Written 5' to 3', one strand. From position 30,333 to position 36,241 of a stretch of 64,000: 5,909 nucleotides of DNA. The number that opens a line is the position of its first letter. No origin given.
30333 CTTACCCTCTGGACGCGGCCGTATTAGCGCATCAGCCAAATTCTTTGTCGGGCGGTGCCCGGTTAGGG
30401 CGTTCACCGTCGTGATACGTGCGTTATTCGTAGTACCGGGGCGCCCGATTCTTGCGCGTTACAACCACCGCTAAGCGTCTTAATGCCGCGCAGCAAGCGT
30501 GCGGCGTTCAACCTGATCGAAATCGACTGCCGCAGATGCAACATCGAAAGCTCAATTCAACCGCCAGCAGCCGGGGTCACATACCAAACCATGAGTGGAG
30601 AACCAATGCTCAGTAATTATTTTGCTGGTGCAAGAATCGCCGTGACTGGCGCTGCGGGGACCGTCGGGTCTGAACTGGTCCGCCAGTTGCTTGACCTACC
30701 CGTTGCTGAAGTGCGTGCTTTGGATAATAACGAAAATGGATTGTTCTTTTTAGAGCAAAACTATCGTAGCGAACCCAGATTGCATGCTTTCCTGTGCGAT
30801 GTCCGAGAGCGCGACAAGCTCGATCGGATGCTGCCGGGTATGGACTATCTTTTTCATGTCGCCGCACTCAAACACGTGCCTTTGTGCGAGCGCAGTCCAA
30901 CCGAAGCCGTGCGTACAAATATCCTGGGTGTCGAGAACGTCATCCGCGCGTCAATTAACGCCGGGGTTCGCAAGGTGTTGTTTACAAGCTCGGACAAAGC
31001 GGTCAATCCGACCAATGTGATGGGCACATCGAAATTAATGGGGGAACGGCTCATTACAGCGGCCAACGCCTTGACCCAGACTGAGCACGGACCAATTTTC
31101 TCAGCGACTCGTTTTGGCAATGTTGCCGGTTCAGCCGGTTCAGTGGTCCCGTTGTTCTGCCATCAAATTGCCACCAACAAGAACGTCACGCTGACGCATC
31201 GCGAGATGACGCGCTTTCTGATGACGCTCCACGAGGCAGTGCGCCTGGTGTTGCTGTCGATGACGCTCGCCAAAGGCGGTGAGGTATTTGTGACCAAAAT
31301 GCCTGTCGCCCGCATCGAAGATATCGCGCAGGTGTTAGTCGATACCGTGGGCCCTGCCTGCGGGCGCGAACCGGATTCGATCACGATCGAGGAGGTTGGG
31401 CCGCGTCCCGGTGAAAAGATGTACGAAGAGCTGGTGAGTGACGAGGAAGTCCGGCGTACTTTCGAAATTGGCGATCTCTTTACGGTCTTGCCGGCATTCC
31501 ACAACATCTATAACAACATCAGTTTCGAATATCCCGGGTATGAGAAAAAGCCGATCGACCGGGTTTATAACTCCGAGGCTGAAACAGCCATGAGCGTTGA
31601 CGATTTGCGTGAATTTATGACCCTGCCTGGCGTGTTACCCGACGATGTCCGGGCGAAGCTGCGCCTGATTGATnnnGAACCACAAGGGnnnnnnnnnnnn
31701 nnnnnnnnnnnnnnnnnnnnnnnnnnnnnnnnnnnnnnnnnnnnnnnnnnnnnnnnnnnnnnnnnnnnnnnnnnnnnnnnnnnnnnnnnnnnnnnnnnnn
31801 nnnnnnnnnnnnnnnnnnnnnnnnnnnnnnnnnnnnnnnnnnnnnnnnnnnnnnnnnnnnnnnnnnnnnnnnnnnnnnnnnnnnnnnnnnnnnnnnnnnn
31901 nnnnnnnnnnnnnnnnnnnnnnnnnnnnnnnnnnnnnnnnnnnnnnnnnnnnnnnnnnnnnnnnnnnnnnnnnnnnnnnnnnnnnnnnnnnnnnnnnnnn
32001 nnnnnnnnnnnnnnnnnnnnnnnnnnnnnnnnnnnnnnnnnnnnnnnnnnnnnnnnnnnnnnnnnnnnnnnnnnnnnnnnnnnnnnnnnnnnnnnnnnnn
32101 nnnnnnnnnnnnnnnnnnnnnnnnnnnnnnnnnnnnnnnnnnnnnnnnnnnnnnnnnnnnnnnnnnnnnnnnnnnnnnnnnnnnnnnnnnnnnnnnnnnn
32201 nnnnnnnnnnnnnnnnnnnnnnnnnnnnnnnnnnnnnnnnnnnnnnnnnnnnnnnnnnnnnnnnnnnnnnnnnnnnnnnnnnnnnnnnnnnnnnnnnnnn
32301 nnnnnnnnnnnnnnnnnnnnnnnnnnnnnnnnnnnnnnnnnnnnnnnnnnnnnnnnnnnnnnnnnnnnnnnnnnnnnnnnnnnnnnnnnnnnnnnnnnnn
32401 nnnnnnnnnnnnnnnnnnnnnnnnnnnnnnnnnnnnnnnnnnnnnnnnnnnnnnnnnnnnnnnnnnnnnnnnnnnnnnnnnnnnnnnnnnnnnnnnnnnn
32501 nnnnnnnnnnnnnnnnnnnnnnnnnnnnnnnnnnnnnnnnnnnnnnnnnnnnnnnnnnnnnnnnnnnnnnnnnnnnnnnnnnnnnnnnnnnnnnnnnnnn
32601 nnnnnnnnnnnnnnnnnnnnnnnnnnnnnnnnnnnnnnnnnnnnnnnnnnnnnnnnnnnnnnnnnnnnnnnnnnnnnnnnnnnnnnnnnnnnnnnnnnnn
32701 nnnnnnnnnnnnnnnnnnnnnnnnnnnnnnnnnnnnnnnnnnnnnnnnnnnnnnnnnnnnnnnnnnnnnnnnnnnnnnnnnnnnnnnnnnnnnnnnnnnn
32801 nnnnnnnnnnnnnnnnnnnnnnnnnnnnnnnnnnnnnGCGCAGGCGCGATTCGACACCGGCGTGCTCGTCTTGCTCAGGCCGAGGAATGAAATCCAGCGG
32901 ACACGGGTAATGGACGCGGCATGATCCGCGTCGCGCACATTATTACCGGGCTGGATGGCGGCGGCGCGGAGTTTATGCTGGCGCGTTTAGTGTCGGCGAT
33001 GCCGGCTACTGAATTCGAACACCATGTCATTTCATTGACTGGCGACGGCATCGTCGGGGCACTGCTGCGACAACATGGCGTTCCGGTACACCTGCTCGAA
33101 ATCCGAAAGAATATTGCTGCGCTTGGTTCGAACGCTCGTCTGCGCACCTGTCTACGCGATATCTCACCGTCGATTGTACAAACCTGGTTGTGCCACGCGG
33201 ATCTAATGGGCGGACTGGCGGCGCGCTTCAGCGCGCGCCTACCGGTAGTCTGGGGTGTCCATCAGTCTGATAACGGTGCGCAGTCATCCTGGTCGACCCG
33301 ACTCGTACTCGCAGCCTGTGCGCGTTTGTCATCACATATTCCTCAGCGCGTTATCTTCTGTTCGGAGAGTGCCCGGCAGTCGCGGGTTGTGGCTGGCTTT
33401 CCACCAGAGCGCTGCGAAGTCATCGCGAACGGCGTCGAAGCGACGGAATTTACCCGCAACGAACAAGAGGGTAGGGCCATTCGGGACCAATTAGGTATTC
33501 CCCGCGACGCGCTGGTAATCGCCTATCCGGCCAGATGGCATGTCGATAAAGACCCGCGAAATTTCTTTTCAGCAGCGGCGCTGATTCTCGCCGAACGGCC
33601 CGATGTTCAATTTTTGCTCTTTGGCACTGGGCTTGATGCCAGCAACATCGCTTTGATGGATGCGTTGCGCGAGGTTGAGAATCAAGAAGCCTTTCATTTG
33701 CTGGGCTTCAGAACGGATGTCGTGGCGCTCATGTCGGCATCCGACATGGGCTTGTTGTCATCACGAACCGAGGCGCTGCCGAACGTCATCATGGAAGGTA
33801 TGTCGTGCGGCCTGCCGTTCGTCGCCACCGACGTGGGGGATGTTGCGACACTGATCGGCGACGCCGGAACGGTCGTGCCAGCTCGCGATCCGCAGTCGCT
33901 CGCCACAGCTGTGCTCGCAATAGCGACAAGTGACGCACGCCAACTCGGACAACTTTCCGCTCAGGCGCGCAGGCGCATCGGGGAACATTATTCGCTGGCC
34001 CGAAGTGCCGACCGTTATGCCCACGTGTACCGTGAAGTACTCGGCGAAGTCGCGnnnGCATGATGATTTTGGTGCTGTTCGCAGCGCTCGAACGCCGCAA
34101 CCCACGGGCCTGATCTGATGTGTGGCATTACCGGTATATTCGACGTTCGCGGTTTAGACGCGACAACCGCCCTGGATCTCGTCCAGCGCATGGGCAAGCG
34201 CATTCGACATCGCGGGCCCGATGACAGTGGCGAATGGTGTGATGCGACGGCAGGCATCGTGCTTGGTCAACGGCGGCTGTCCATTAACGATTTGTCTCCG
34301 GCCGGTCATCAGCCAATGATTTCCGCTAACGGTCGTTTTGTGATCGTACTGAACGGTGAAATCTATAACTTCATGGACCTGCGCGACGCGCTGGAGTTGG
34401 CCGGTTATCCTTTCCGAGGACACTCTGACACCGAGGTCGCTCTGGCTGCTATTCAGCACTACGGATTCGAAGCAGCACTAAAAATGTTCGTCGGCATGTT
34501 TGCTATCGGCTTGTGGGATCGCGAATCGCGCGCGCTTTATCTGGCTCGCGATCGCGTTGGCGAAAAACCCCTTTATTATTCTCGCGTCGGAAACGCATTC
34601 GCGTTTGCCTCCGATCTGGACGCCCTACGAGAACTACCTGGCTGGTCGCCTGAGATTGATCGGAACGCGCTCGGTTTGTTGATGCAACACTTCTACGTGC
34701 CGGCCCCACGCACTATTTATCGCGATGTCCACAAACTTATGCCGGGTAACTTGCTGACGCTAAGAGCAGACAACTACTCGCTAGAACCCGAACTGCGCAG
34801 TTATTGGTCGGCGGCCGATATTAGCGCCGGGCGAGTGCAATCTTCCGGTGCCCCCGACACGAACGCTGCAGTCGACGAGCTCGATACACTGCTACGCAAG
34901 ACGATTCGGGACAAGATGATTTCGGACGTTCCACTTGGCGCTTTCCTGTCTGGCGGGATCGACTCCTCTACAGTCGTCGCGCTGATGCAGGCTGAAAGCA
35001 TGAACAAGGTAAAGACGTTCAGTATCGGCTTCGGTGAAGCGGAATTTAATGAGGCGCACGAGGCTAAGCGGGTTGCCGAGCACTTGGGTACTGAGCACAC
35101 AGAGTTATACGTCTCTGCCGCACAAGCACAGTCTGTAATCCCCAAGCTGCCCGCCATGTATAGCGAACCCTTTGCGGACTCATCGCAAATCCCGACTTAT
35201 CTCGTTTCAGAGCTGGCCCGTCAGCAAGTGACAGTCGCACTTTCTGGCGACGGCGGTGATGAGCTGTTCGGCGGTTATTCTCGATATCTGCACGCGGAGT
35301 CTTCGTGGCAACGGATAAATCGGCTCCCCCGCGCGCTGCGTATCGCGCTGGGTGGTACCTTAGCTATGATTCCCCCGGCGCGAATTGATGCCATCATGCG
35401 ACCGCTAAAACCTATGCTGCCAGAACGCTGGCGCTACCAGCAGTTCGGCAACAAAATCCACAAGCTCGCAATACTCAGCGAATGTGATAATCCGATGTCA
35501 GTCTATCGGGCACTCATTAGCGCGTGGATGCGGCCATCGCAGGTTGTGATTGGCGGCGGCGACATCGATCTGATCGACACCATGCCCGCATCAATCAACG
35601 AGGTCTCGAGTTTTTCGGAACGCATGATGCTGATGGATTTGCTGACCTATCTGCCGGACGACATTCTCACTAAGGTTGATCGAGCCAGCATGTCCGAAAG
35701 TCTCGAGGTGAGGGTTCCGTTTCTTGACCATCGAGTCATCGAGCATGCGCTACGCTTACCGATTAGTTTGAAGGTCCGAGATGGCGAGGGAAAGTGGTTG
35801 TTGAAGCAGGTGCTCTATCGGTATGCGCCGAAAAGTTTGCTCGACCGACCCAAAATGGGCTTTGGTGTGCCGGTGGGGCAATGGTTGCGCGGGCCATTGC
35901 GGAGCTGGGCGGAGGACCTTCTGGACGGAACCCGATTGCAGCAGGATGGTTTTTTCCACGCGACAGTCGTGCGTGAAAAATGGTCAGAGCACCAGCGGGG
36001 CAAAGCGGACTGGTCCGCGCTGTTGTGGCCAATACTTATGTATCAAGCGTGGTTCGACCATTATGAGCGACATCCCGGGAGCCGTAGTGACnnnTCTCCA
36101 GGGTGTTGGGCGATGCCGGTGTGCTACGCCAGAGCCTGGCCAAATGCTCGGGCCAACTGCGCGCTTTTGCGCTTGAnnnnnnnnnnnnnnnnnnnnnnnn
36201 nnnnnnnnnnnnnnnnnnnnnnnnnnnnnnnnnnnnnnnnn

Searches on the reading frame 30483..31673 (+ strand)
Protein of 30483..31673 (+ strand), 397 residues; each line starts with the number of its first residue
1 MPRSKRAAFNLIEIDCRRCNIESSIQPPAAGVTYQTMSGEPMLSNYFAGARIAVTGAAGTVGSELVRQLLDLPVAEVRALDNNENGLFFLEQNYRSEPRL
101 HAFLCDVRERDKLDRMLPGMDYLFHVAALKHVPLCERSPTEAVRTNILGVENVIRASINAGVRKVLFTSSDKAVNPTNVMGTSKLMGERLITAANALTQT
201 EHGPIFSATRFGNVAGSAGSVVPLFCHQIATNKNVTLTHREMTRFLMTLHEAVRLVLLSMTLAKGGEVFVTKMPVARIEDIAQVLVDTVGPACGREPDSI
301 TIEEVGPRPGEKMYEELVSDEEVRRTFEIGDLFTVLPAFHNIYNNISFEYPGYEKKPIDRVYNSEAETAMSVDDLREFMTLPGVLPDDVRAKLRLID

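Call 10: search_protein_families(library=pfam, proteins=[window:30483-31673:+], max_evalue=0.0001)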
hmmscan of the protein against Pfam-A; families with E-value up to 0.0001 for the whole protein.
window:30483-31673:+ (397 aa): 6 families
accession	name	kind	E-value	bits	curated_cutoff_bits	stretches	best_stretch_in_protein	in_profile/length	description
PF02719.21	Polysacc_synt_2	-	3.3e-93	312.5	20.2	1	52-335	1-291/293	Polysaccharide biosynthesis protein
PF01370.27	Epimerase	-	2.1e-22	80.2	20.9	1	52-262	1-227/240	NAD dependent epimerase/dehydratase family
PF01073.25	3Beta_HSD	-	1.2e-17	64.3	22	1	53-176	1-122/280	3-beta hydroxysteroid dehydrogenase/isomerase family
PF16363.11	GDP_Man_Dehyd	-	1e-10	42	27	1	54-171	2-130/332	GDP-mannose 4,6 dehydratase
PF04321.23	RmlD_sub_bind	-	1.5e-09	37.8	27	1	51-195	2-140/287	RmlD substrate binding domain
PF13460.12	NAD_binding_10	-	3.3e-08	34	27.2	1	56-176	1-104/184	NAD(P)H-binding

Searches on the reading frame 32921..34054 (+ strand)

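Call 10: search_protein_families(library=pfam, proteins=[window:32921-34054:+], max_evalue=0.0001)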
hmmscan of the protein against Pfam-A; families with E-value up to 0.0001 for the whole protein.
window:32921-34054:+ (378 aa): 5 families
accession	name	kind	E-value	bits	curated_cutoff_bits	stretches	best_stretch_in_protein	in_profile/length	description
PF13692.12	Glyco_trans_1_4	-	5.1e-24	85.6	27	1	199-335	3-140/142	Glycosyl transferases group 1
PF00534.26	Glycos_transf_1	-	2.6e-19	69.8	26.4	1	186-344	4-164/172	Glycosyl transferases group 1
PF13439.12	Glyco_transf_4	-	4.1e-19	69.7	28.5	1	14-174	2-168/170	Glycosyltransferase Family 4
PF13579.12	Glyco_trans_4_4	-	9.7e-14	52.4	29.7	1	14-171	1-158/158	Glycosyl transferase 4-like domain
PF13524.12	Glyco_trans_1_2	-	1.9e-06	28.4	25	1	224-365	10-141/144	Glycosyl transferase-like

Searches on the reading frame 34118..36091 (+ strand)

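Call 10: search_protein_families(library=pfam, proteins=[window:34118-36091:+], max_evalue=0.0001)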
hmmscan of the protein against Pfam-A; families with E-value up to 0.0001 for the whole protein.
window:34118-36091:+ (658 aa): 4 families
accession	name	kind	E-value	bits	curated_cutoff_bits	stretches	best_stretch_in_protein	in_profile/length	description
PF00733.27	Asn_synthase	-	4.5e-117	392.1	21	1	255-646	2-353/354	Asparagine synthase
PF13537.11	GATase_7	-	1.8e-41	141.5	25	1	52-171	2-122/123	Glutamine amidotransferase domain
PF13522.11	GATase_6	-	5.1e-40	137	27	1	34-166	1-130/130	Glutamine amidotransferase domain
PF06508.19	QueC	-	2.3e-06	27.7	22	1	276-335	5-63/210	Queuosine biosynthesis protein QueC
